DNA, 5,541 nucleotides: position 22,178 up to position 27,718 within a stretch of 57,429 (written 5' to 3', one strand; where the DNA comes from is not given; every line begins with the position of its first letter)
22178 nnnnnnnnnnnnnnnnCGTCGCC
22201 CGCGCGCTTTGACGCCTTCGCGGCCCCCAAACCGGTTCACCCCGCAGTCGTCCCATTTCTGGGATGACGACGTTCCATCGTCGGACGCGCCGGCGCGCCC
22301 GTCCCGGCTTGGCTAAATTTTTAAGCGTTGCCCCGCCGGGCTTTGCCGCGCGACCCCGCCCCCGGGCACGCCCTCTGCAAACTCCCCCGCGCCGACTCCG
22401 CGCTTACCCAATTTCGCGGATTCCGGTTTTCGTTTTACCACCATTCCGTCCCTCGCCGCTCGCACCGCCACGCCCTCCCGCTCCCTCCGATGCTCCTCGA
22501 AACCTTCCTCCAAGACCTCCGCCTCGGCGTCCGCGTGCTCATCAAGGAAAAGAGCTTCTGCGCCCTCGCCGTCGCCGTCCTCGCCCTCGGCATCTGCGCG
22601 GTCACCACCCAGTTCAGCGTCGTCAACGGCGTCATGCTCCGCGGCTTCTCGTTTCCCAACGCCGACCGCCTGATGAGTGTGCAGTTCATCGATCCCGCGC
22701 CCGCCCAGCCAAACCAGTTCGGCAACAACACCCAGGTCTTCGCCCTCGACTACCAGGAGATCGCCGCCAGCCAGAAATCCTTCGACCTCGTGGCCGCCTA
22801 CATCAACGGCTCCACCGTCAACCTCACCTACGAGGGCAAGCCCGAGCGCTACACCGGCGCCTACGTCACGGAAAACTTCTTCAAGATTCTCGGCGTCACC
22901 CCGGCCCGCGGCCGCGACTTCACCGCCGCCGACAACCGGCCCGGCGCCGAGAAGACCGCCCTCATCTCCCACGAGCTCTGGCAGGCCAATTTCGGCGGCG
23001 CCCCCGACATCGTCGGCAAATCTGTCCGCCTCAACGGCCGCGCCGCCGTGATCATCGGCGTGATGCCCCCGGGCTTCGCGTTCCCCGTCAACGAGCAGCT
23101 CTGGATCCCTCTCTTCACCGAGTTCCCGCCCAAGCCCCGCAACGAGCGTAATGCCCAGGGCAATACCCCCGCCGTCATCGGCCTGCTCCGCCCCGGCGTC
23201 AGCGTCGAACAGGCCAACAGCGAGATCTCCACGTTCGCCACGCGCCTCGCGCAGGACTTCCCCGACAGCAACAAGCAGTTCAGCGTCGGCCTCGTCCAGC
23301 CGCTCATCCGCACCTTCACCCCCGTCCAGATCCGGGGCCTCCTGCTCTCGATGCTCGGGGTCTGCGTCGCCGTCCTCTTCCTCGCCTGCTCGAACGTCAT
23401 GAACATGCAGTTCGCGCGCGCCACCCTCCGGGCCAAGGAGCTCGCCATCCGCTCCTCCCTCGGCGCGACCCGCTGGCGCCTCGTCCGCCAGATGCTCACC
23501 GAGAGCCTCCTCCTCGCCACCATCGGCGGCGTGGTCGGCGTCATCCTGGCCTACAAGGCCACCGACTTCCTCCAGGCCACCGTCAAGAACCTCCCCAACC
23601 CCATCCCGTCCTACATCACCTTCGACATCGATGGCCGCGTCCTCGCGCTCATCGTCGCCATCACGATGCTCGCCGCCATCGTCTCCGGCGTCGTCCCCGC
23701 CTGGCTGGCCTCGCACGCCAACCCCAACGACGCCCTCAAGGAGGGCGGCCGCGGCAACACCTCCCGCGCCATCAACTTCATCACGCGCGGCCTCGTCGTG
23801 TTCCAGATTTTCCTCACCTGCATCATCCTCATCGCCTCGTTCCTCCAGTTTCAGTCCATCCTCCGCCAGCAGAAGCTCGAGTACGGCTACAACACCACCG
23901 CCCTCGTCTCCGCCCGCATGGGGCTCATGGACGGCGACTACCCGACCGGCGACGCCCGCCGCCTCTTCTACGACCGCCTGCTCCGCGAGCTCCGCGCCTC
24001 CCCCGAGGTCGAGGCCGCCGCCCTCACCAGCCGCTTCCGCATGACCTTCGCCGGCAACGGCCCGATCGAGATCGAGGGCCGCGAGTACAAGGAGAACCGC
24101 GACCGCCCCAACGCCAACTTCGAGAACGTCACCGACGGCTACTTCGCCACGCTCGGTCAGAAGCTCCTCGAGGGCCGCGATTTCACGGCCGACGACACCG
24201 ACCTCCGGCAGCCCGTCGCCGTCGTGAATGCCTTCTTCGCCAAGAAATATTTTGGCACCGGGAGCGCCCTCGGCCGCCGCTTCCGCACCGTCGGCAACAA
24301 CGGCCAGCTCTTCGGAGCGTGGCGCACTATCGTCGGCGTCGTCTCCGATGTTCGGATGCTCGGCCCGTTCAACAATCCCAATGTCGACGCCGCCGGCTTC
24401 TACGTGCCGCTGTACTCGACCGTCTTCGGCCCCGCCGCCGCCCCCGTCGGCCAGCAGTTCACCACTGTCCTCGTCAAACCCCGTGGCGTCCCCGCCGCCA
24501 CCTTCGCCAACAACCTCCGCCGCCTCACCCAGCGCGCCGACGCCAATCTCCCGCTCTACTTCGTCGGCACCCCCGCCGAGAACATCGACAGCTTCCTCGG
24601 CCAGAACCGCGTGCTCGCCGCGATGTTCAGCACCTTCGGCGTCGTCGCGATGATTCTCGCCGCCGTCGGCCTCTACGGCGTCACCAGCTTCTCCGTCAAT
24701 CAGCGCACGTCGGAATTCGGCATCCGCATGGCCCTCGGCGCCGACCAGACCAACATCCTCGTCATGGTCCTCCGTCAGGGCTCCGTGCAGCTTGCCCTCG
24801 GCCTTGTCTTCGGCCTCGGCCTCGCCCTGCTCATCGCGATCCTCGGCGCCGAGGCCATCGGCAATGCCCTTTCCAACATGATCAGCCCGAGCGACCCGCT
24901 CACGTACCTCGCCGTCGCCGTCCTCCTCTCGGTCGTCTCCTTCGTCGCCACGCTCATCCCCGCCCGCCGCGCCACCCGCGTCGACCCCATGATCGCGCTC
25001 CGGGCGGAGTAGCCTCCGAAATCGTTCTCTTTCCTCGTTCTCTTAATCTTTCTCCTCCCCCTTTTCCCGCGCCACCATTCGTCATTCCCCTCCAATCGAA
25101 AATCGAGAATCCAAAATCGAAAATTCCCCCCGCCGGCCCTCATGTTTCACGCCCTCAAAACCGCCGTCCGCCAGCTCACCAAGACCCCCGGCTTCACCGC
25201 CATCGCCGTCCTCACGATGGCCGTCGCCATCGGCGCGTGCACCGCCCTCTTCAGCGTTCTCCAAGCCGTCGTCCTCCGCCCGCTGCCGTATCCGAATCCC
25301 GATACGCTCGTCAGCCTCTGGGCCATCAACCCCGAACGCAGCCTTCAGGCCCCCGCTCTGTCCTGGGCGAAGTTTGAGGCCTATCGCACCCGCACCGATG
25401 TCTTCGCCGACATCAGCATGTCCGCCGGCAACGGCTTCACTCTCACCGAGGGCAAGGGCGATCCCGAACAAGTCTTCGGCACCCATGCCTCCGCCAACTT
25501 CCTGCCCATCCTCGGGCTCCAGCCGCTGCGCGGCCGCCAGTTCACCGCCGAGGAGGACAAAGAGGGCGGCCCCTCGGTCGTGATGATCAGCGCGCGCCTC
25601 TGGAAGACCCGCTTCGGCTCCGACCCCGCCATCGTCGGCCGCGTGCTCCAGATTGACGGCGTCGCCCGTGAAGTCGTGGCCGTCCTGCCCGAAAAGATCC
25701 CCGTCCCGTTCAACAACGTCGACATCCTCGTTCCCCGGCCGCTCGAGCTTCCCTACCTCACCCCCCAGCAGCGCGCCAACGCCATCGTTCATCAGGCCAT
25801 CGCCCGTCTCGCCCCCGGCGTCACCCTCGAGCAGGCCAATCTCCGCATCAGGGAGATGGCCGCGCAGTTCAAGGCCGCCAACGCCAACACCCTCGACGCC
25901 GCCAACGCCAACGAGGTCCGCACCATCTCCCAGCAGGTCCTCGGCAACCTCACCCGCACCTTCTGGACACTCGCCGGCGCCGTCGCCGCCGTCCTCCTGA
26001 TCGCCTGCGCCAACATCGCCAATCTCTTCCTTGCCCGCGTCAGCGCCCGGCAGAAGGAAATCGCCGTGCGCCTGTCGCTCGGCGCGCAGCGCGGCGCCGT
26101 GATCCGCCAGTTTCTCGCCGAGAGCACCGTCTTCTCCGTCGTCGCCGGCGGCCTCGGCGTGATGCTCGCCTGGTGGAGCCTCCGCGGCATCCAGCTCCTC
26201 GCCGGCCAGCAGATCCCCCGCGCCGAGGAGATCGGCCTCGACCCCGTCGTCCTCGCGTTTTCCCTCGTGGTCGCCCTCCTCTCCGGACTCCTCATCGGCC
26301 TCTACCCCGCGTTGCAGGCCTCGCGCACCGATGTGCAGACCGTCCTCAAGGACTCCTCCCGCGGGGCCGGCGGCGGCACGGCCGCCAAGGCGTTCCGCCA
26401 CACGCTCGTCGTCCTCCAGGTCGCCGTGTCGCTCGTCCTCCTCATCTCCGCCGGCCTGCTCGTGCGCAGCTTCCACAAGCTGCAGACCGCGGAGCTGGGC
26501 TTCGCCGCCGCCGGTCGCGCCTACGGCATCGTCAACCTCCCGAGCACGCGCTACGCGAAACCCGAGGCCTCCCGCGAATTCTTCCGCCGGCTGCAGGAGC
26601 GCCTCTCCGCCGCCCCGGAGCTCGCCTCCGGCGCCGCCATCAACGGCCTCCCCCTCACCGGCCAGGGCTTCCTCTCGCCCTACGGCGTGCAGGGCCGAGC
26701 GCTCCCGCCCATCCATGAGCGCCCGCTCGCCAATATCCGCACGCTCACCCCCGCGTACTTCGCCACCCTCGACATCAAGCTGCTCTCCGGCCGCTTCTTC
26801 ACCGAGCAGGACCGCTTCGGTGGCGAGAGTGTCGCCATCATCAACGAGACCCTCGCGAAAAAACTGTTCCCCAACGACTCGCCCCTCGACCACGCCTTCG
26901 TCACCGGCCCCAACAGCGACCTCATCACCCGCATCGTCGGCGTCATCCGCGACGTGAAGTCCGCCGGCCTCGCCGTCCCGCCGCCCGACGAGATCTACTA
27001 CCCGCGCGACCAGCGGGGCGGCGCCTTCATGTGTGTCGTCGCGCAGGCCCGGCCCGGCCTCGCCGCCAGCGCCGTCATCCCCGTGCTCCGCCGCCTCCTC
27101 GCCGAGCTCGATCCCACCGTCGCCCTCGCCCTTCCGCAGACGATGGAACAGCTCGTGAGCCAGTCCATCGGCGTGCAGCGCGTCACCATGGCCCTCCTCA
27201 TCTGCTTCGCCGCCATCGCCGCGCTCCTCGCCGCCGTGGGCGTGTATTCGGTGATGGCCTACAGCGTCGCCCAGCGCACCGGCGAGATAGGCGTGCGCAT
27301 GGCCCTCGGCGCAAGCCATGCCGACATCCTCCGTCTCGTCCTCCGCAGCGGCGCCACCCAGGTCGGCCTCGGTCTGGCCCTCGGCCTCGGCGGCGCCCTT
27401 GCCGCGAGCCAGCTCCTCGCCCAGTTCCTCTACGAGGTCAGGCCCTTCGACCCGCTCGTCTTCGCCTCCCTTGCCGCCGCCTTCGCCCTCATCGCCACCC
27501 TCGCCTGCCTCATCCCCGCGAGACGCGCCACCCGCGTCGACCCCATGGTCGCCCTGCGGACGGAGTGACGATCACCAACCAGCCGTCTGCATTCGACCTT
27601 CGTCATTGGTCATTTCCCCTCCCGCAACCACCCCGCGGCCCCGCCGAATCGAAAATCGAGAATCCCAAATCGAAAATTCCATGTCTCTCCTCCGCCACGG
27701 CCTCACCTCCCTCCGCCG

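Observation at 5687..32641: Local sigma54 regulon: an NtrC-type two-component system plus four identically built promoters wired to MacAB/ADOP exporter arrays (possible Bce-like sensing/detoxification module)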

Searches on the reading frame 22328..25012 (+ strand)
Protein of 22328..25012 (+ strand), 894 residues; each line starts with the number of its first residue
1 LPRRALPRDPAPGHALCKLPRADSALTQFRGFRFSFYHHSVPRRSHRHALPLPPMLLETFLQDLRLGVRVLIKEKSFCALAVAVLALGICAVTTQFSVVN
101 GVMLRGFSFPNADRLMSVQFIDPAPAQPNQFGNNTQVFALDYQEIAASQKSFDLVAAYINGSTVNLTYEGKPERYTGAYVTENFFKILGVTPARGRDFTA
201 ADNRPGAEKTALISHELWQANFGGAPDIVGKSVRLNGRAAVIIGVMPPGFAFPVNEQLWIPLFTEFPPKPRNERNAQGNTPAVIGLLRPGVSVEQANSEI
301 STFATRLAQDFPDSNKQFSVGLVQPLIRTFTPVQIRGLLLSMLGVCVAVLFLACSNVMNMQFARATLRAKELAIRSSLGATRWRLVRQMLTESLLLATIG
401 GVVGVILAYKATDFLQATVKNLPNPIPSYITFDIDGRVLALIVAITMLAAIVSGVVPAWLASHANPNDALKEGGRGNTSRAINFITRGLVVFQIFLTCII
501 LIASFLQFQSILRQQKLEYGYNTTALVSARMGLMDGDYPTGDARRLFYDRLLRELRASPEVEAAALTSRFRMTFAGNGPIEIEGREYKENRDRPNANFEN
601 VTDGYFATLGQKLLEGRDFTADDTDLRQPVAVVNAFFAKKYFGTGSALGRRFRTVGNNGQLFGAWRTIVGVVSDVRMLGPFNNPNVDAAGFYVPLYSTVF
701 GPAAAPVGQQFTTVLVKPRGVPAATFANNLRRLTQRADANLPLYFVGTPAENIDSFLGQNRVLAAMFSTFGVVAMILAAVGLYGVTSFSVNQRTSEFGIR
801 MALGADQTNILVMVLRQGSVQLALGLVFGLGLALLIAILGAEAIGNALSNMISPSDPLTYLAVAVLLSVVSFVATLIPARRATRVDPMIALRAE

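Call 9: search_protein_families(library=pfam, proteins=[window:22328-25012:+])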
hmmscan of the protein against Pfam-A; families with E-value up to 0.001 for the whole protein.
window:22328-25012:+ (894 aa): 2 families
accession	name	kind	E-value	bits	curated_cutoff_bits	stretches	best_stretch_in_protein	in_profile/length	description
PF12704.14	MacB_PCD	-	8.7e-42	144.2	27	2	79-301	2-205/207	MacB-like periplasmic core domain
PF02687.27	FtsX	-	2.2e-28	99.1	25.5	2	347-466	5-120/120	FtsX-like permease C-terminal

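Call 19: search_protein_families(library=ncbifam, proteins=[window:22490-25012:+])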
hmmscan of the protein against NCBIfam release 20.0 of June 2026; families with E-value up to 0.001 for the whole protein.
window:22490-25012:+ (840 aa): 6 families
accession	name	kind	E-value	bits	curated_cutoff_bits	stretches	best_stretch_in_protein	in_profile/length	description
TIGR03434.1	ADOP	subfamily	1.8e-228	760.6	622.3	1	6-840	1-803/803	ADOP family duplicated permease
NF007826.0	PRK10535.1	equivalog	2.5e-30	105.4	966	2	541-839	366-647/648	macrolide ABC transporter ATP-binding protein/permease MacB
NF038008.1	ABC_perm_DarB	equivalog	3.2e-12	45.2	700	1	284-476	272-456/777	darobactin export ABC transporter permease subunit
TIGR02212.1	lolCE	equivalog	4e-07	29.3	362.45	1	291-417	272-409/411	lipoprotein-releasing ABC transporter permease subunit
TIGR01185.1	devC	equivalog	0.00033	19.7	290.35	0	232-414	213-378/380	ABC transporter permease DevC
TIGR00439.2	FtsX_Gneg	equivalog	0.00035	19.9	255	1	245-408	132-287/292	permease-like cell division protein FtsX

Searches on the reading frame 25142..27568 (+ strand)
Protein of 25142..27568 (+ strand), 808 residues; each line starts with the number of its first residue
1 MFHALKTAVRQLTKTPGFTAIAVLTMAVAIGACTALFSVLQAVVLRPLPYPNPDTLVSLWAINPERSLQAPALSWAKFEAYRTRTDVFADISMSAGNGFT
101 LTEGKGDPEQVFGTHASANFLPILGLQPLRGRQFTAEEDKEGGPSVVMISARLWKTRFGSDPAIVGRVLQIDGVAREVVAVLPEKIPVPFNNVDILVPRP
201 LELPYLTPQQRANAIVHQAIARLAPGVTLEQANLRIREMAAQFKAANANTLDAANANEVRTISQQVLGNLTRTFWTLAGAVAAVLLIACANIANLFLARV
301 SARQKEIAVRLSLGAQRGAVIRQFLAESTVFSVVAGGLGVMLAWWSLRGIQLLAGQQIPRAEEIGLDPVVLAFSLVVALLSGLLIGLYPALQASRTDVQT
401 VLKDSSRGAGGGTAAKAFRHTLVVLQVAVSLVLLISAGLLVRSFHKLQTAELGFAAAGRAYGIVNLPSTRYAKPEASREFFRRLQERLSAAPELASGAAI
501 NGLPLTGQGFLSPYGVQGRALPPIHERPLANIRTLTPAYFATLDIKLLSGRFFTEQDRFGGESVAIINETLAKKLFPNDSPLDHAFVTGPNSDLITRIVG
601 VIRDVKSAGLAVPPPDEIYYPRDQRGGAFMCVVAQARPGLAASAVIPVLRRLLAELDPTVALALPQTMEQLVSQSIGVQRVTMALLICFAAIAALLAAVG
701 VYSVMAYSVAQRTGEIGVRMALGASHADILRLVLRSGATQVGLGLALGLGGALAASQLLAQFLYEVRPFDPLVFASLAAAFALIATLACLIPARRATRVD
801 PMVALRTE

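Call 9: search_protein_families(library=pfam, proteins=[window:25142-27568:+])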
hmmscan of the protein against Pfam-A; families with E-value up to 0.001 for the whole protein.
window:25142-27568:+ (808 aa): 2 families
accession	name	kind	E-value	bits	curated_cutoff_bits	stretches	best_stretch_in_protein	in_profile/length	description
PF12704.14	MacB_PCD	-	1.1e-36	127.5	27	2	19-238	1-206/207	MacB-like periplasmic core domain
PF02687.27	FtsX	-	9.7e-28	97.1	25.5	2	281-397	4-119/120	FtsX-like permease C-terminal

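Call 19: search_protein_families(library=ncbifam, proteins=[window:25142-27568:+])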
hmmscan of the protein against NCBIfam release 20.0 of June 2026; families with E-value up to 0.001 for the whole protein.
window:25142-27568:+ (808 aa): 4 families
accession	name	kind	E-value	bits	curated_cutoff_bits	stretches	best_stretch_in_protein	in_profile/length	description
TIGR03434.1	ADOP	subfamily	4.8e-256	851.8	622.3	1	5-808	5-803/803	ADOP family duplicated permease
NF007826.0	PRK10535.1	equivalog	3.1e-32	111.7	966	2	117-398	373-641/648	macrolide ABC transporter ATP-binding protein/permease MacB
TIGR02212.1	lolCE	equivalog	3e-05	23.2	362.45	0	282-403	274-409/411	lipoprotein-releasing ABC transporter permease subunit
NF038008.1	ABC_perm_DarB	equivalog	0.00067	17.7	700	0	276-456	275-449/777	darobactin export ABC transporter permease subunit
